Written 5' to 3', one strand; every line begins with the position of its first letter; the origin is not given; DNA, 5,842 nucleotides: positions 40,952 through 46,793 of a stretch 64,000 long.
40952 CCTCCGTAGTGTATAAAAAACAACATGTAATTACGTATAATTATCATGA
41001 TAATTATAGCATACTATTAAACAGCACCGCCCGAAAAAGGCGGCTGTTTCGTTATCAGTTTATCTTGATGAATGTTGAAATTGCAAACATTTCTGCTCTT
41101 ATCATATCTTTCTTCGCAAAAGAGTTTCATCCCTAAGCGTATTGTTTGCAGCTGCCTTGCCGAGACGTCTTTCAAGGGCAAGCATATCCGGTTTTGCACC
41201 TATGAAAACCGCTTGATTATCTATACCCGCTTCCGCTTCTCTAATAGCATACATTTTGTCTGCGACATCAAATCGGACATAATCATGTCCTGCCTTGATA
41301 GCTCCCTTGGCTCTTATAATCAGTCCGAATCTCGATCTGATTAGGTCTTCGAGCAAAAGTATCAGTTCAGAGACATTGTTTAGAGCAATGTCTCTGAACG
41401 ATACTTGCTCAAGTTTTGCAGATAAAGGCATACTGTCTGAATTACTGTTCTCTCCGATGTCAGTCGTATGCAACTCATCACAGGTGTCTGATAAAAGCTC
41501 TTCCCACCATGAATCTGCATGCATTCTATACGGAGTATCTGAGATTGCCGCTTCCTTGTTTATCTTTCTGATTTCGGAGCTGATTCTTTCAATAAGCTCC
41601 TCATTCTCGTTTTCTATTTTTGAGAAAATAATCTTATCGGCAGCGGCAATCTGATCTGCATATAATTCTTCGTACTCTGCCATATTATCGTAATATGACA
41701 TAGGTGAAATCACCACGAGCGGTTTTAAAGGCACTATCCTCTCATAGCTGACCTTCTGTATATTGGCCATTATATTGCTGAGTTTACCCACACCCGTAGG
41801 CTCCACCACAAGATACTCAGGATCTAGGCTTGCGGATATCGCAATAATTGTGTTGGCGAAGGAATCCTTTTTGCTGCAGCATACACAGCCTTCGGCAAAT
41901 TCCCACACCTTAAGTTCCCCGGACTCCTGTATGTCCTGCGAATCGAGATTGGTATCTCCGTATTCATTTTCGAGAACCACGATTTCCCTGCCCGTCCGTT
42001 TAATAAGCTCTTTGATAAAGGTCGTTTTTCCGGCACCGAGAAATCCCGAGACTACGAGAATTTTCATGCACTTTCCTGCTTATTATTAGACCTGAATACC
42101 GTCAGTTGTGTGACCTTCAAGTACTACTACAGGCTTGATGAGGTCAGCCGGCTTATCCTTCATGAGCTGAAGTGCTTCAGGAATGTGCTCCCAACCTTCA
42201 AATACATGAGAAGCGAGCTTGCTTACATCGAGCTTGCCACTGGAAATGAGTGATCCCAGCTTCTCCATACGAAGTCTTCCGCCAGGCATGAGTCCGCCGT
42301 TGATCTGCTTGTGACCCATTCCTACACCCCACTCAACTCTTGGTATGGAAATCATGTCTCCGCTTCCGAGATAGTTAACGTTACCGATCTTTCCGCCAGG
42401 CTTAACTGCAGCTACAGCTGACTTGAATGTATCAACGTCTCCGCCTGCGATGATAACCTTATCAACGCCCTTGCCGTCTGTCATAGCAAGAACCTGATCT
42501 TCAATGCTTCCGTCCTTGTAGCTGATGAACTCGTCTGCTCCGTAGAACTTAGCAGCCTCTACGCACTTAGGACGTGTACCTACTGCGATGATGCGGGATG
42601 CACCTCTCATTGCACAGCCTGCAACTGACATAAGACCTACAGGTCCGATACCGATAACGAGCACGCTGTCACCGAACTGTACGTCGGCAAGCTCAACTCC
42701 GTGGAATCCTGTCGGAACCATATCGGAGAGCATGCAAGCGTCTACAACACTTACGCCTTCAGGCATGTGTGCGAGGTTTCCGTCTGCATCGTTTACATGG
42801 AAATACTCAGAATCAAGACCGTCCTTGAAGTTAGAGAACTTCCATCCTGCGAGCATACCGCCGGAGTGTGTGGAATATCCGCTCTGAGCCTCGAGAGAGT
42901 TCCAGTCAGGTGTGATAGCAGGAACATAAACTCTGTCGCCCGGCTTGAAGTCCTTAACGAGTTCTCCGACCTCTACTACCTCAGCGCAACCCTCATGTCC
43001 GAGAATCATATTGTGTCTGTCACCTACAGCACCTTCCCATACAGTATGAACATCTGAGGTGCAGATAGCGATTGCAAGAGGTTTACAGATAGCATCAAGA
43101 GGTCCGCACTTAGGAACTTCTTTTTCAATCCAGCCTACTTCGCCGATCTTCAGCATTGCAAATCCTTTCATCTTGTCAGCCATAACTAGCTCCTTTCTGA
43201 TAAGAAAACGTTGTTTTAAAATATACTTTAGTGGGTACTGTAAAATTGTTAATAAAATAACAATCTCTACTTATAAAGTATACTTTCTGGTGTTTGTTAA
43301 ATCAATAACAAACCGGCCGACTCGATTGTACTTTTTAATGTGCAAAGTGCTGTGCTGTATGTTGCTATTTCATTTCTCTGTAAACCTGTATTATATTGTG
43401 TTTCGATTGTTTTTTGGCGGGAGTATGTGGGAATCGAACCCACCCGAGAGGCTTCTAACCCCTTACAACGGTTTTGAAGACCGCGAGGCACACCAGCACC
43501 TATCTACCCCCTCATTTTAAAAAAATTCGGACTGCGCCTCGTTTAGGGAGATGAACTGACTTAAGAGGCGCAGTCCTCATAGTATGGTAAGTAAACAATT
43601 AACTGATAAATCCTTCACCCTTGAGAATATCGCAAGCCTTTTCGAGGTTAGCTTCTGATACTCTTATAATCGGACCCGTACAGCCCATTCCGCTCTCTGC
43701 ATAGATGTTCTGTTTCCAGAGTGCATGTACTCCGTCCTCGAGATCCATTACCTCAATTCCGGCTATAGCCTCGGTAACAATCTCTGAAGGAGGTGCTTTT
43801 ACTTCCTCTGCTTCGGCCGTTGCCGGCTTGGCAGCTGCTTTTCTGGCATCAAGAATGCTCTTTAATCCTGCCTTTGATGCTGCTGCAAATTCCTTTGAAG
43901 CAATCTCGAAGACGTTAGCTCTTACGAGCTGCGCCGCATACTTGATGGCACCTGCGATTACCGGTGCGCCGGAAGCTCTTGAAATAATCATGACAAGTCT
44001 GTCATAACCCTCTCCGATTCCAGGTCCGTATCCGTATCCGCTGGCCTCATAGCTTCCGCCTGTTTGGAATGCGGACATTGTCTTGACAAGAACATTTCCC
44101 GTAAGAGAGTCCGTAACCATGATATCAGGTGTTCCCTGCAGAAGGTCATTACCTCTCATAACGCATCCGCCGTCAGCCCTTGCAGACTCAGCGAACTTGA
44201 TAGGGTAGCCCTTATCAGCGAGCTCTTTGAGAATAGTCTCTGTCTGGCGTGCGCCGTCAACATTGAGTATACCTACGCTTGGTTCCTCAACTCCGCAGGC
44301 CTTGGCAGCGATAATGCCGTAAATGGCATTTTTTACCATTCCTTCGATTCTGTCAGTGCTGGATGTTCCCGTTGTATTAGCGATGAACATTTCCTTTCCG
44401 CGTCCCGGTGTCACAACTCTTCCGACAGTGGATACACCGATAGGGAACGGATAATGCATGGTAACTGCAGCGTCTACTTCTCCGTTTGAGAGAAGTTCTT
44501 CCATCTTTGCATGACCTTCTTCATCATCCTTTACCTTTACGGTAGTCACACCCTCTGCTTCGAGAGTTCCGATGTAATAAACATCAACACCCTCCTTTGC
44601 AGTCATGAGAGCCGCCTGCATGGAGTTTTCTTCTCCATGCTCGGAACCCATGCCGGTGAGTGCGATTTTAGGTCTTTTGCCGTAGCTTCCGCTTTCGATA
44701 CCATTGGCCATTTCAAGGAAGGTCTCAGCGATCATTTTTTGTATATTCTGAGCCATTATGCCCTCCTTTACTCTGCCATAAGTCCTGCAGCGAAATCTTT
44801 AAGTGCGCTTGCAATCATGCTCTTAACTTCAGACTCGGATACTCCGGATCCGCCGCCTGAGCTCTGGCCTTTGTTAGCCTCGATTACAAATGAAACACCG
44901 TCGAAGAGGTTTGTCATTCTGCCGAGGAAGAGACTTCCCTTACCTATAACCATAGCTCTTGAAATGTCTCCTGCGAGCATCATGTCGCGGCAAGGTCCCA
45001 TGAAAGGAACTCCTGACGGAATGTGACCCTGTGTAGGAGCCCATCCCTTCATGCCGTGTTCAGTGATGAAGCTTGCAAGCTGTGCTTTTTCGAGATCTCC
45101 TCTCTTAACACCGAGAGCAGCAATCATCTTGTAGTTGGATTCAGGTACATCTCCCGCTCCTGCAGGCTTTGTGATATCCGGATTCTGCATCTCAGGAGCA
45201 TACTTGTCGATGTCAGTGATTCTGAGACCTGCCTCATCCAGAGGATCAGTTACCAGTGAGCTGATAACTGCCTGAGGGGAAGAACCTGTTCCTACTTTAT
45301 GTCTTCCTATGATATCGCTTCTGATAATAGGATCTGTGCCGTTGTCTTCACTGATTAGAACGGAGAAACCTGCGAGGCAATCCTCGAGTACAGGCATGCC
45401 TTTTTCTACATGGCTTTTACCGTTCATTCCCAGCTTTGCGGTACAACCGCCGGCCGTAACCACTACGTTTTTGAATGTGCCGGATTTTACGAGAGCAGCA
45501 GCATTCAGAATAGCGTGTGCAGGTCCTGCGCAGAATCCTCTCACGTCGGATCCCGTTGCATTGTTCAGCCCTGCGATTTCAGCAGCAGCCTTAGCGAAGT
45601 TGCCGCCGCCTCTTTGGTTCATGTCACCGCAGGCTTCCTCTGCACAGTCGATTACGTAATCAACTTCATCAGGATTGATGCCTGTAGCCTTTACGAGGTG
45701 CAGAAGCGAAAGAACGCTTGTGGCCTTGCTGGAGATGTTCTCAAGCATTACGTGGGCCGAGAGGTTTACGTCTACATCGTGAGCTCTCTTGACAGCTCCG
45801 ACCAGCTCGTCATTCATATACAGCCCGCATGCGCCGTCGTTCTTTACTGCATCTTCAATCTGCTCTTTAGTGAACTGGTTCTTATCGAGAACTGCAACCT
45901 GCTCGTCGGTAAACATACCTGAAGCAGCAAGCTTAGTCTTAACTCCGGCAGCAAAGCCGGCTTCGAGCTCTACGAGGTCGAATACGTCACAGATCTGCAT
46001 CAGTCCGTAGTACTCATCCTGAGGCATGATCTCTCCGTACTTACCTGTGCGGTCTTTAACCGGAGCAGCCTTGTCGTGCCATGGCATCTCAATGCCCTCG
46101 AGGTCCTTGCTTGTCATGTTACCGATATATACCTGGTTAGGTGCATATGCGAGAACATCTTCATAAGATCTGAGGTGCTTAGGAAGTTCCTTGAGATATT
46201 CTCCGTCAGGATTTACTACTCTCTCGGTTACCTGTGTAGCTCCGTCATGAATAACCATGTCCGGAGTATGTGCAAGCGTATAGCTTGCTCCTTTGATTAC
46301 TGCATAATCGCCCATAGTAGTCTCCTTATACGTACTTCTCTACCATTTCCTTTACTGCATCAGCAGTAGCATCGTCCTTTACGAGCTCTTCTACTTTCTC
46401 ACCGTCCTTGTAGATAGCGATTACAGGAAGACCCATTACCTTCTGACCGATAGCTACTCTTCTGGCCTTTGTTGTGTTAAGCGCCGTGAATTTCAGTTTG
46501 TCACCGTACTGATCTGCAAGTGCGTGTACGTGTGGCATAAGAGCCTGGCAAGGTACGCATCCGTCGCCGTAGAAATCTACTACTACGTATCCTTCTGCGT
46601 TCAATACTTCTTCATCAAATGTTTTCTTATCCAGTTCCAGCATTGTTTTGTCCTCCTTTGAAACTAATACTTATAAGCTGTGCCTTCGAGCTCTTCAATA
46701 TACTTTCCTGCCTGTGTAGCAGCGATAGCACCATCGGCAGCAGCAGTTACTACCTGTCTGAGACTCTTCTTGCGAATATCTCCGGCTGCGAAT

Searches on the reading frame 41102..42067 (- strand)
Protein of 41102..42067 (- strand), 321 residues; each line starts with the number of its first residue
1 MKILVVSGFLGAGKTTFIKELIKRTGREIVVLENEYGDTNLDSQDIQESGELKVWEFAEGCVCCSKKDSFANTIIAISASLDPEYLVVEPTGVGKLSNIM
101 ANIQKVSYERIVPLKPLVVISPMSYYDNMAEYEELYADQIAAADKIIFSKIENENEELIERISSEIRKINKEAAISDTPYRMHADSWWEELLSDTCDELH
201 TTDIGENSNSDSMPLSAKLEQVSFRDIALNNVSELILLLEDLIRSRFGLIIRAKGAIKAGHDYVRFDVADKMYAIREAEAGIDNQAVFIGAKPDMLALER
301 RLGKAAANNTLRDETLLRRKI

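Call 7: search_protein_families(library=ncbifam, max_evalue=0.00001, proteins=[window:41102-42067:-])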
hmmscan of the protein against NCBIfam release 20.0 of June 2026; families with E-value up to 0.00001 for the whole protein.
window:41102-42067:- (321 aa): 4 families
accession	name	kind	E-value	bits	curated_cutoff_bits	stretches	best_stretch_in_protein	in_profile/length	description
NF041053.1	CobW_rel_Se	equivalog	3.1e-22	79.2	180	1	1-173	1-176/195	CobW-related selenoprotein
TIGR02475.1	CobW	equivalog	1.9e-20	73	332.1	1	3-93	6-103/342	cobalamin biosynthesis protein CobW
NF038288.1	chaper_GTP_ZigA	equivalog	3e-18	65.9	600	1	3-94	3-101/390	zinc metallochaperone GTPase ZigA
NF008578.0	PRK11537.1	equivalog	1.5e-16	60.6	361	1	3-175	6-182/318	GTPase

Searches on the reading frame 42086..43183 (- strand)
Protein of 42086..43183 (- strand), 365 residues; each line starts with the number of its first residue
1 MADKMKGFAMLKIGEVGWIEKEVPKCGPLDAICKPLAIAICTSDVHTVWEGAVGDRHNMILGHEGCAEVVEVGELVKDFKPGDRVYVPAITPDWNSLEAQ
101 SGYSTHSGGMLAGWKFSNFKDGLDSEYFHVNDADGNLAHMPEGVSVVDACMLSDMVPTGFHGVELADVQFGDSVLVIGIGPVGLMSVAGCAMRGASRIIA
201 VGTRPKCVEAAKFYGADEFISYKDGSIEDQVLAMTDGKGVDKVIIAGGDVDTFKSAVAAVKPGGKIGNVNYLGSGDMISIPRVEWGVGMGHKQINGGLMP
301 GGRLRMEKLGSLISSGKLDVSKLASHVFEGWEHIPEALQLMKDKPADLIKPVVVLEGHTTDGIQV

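Call 7: search_protein_families(library=ncbifam, max_evalue=0.00001, proteins=[window:42086-43183:-])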
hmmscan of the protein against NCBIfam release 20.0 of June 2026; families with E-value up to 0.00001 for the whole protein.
window:42086-43183:- (365 aa): 21 families
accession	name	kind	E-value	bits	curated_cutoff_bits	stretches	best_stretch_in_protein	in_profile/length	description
TIGR00692.1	tdh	equivalog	6.9e-28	97.6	458.35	1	19-342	14-329/340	L-threonine 3-dehydrogenase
TIGR03989.1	Rxyl_3153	subfamily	3.2e-27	95.7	440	2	137-343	152-360/370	NDMA-dependent alcohol dehydrogenase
TIGR03451.1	mycoS_dep_FDH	equivalog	4.3e-27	94.9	512.9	2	162-354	168-357/358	S-(hydroxymethyl)mycothiol dehydrogenase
TIGR02818.1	adh_III_F_hyde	equivalog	6e-24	84.8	543.95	2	136-343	150-358/368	S-(hydroxymethyl)glutathione dehydrogenase/class III alcohol dehydrogenase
NF003808.0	PRK05396.1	equivalog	1.3e-23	83.4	380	1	19-342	16-329/341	L-threonine 3-dehydrogenase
TIGR02819.1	fdhA_non_GSH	equivalog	1.9e-22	79.4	636.95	1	31-244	39-262/397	formaldehyde dehydrogenase, glutathione-independent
NF041097.1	keto_inos_dh_IolM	equivalog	3.3e-22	78.7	450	1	167-344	203-380/389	scyllo-inosose 3-dehydrogenase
NF006940.0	PRK09422.1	equivalog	1.2e-19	70.5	344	1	18-283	14-273/338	alcohol dehydrogenase AdhP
NF007642.0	PRK10309.1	equivalog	7.4e-18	64.9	550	1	20-266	16-256/347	galactitol-1-phosphate 5-dehydrogenase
NF010344.0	PRK13771.1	subfamily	3.1e-17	62.6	349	1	20-269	17-257/334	putative alcohol dehydrogenase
TIGR03366.1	HpnZ_proposed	hypoth_equivalog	1.3e-16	60.7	328.1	1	156-267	141-250/315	putative phosphonate catabolism associated alcohol dehydrogenase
NF041172.1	AcrlCoa_red_Thmprot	equivalog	3.5e-15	55.8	500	1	21-270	18-259/334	acryloyl-CoA reductase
NF007375.0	PRK09880.1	equivalog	1.2e-14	53.8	469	1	38-270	37-266/344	L-idonate 5-dehydrogenase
TIGR02824.1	quinone_pig3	subfamily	1.1e-13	50.9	296.8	1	126-273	96-241/325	putative NAD(P)H quinone oxidoreductase, PIG3 family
NF007489.0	PRK10083.1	equivalog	9e-09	34.7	376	1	15-349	11-331/339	Zn-dependent oxidoreductase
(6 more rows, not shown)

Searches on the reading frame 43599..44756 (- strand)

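Call 7: search_protein_families(library=ncbifam, max_evalue=0.00001, proteins=[window:43599-44756:-])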
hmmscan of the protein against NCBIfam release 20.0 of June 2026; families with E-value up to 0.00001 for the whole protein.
window:43599-44756:- (385 aa): 2 families
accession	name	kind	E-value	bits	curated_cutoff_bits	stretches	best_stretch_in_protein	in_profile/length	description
NF040747.1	reduct_C_alpha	equivalog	3.6e-173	575.9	350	1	6-384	2-380/380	glycine/sarcosine/betaine reductase complex component C subunit alpha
TIGR00182.1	plsX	equivalog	4e-07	29.5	243.4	0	129-229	141-238/337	phosphate acyltransferase PlsX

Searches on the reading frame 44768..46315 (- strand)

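Call 6: search_protein_families(library=ncbifam, max_evalue=0.00001, proteins=[window:44768-46315:-])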
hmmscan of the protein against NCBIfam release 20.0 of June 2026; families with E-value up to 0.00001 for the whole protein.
window:44768-46315:- (515 aa): 1 family
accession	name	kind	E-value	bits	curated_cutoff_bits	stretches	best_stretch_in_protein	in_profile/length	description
NF040746.1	reduct_C_beta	equivalog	2.6e-242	804.4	450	1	5-482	1-477/477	glycine/sarcosine/betaine reductase complex component C subunit beta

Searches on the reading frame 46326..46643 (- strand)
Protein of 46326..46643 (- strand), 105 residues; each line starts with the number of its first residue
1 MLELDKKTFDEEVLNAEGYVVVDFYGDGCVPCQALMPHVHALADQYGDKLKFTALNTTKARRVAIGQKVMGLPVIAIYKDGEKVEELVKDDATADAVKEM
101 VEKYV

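Call 6: search_protein_families(library=ncbifam, max_evalue=0.00001, proteins=[window:46326-46643:-])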
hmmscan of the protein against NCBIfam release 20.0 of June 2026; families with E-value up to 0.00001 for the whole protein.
window:46326-46643:- (105 aa): 6 families
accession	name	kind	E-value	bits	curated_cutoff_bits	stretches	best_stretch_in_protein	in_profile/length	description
NF047697.1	ThioredTrxAClost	equivalog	2e-47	159.7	140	1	1-105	1-105/105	thioredoxin TrxA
TIGR01068.1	thioredoxin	equivalog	2.9e-18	65.9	96.8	1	5-103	2-99/101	thioredoxin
NF006898.0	PRK09381.1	equivalog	1.1e-13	51.5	138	1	3-86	7-90/109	thioredoxin TrxA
NF008229.0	PRK10996.1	equivalog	1e-11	44.7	125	1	6-87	42-122/141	thioredoxin TrxC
TIGR01126.1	pdi_dom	equivalog_domain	6.2e-11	42.5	107.2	1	5-103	2-103/105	protein disulfide-isomerase domain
TIGR01130.1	ER_PDI_fam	subfamily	1.4e-07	31.4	344.25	1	7-92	353-437/476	protein disulfide-isomerase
